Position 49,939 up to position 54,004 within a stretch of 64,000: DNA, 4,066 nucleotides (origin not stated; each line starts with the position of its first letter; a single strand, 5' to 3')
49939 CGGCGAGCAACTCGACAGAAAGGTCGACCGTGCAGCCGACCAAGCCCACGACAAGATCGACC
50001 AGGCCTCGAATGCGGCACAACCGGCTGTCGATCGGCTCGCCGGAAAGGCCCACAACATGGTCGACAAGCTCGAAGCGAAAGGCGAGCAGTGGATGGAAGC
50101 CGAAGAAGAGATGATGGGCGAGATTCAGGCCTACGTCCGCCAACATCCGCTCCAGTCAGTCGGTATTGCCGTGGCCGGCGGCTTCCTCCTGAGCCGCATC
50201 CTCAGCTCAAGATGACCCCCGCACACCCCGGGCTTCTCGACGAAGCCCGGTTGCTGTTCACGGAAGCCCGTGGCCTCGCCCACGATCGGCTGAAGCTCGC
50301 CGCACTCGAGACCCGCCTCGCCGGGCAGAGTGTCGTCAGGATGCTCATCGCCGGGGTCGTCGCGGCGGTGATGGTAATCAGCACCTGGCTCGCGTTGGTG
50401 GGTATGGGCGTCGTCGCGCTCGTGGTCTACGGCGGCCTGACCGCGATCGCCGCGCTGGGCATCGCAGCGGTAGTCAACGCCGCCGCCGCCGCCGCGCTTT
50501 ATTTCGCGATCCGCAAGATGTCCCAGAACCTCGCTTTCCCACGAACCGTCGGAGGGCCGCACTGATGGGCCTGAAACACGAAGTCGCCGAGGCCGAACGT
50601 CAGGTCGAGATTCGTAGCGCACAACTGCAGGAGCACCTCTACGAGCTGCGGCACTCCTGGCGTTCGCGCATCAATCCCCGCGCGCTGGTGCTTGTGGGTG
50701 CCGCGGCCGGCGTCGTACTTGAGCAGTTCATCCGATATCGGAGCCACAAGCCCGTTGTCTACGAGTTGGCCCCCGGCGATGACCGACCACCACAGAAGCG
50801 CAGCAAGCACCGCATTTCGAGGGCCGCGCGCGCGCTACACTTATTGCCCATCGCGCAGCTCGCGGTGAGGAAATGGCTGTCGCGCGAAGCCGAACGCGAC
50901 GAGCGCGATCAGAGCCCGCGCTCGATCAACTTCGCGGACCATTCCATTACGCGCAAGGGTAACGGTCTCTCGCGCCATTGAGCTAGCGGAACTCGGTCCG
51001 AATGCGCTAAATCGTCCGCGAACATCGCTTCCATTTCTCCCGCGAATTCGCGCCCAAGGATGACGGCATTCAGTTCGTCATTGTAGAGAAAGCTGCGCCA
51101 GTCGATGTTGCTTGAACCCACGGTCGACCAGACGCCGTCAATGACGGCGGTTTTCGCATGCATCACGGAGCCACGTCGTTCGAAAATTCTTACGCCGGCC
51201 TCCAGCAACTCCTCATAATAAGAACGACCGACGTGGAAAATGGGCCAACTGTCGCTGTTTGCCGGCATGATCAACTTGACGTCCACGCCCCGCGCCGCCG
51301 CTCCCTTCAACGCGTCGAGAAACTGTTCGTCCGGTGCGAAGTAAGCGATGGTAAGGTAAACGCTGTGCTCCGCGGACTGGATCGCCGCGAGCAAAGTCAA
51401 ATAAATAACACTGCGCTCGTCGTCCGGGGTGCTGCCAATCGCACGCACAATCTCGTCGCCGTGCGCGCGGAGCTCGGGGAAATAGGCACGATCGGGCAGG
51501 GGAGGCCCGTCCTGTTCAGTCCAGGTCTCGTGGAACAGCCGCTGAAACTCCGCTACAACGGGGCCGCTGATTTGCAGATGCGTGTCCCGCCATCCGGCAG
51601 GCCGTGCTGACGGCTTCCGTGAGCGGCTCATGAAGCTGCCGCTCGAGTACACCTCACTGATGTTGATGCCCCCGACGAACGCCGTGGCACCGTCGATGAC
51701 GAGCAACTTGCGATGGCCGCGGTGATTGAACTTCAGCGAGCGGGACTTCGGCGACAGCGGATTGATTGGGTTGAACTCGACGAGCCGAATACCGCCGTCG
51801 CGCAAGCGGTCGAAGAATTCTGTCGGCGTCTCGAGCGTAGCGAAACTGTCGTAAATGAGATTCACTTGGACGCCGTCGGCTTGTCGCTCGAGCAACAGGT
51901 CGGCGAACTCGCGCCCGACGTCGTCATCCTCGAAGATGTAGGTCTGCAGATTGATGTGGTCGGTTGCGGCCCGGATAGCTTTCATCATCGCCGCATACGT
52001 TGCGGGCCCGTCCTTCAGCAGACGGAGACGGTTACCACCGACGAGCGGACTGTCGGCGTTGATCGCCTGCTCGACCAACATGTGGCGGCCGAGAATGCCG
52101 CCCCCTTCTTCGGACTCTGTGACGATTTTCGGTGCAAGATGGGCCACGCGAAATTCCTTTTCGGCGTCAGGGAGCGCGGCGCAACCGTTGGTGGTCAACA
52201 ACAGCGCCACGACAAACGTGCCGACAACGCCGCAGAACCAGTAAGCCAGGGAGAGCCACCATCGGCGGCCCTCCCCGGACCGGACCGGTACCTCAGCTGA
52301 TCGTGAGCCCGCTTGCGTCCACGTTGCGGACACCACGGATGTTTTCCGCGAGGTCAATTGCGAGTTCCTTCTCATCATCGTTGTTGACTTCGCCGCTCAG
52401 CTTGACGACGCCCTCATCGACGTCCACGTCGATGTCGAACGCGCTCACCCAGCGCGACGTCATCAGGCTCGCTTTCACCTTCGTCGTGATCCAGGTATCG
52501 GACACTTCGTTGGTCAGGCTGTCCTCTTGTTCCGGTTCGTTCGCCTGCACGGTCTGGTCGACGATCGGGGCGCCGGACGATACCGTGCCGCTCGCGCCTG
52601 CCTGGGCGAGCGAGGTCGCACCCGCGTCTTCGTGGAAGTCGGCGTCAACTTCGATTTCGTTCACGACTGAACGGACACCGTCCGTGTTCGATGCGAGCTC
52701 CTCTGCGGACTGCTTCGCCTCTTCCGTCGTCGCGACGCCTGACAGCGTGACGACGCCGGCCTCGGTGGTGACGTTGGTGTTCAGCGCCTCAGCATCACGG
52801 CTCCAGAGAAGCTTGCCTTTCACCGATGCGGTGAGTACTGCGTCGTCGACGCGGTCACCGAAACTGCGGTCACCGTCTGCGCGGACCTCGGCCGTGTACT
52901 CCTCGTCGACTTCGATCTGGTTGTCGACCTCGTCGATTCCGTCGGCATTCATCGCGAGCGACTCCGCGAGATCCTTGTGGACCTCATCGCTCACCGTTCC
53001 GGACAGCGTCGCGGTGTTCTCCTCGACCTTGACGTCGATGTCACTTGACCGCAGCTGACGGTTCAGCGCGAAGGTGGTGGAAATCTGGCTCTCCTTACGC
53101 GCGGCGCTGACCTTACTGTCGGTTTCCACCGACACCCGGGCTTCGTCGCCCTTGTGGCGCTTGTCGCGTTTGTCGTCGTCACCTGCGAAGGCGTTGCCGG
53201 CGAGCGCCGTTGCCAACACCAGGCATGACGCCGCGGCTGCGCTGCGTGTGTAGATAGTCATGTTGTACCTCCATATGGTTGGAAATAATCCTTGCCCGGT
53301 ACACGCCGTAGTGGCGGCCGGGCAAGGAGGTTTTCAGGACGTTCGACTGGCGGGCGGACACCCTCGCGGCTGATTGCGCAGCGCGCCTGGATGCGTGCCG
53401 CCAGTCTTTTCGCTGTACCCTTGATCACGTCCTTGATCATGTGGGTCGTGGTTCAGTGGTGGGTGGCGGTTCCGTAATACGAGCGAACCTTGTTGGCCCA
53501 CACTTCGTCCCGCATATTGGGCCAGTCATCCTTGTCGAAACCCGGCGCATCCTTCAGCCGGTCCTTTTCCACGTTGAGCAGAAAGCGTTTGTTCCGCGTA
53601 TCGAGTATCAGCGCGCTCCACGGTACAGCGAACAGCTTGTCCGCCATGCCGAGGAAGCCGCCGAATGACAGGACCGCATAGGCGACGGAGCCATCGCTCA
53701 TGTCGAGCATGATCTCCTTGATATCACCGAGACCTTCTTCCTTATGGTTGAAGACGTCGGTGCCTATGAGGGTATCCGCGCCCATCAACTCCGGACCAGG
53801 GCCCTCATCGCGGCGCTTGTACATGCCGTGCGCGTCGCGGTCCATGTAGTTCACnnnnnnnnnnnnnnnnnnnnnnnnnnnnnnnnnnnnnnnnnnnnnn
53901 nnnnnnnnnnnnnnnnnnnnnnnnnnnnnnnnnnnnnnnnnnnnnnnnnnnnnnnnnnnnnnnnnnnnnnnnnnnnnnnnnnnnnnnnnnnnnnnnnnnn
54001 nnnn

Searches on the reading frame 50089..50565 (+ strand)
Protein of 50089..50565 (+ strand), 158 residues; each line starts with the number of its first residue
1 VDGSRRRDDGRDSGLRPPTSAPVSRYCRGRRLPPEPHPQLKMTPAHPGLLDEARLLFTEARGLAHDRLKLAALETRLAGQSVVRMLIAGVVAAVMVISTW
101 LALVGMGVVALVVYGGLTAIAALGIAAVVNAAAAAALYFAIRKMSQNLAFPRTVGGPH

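Call 52: search_protein_families(library=pfam, proteins=[window:50089-50565:+], max_evalue=0.00001)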
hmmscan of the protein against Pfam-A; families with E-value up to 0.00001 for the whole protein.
window:50089-50565:+ (158 aa): 1 family
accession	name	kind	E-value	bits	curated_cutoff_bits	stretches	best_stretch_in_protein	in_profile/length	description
PF07332.16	Phage_holin_3_6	-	6.7e-06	26.6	28.4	1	56-154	7-105/116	Putative Actinobacterial Holin-X, holin superfamily III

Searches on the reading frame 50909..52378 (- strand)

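Call 52: search_protein_families(library=pfam, proteins=[window:50909-52378:-], max_evalue=0.00001)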
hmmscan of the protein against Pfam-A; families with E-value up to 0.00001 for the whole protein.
window:50909-52378:- (489 aa): 2 families
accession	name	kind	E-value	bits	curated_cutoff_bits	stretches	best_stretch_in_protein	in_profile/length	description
PF13091.12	PLDc_2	-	8.4e-45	152.3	27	2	329-456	1-131/132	PLD-like domain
PF00614.28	PLDc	-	7.2e-10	38.9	21.9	0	222-244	6-28/28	Phospholipase D Active site motif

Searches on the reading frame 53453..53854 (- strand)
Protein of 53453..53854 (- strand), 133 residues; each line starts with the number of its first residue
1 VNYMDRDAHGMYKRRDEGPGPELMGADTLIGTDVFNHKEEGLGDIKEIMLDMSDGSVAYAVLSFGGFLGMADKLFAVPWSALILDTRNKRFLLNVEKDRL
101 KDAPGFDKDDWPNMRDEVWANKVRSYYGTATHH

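Call 52: search_protein_families(library=pfam, proteins=[window:53453-53854:-], max_evalue=0.00001)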
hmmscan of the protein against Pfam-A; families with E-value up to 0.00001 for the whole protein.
window:53453-53854:- (133 aa): 1 family
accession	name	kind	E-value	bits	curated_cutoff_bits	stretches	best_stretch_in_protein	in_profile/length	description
PF05239.21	PRC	-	1.6e-15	57.3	21.2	1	23-99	3-77/78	PRC-barrel domain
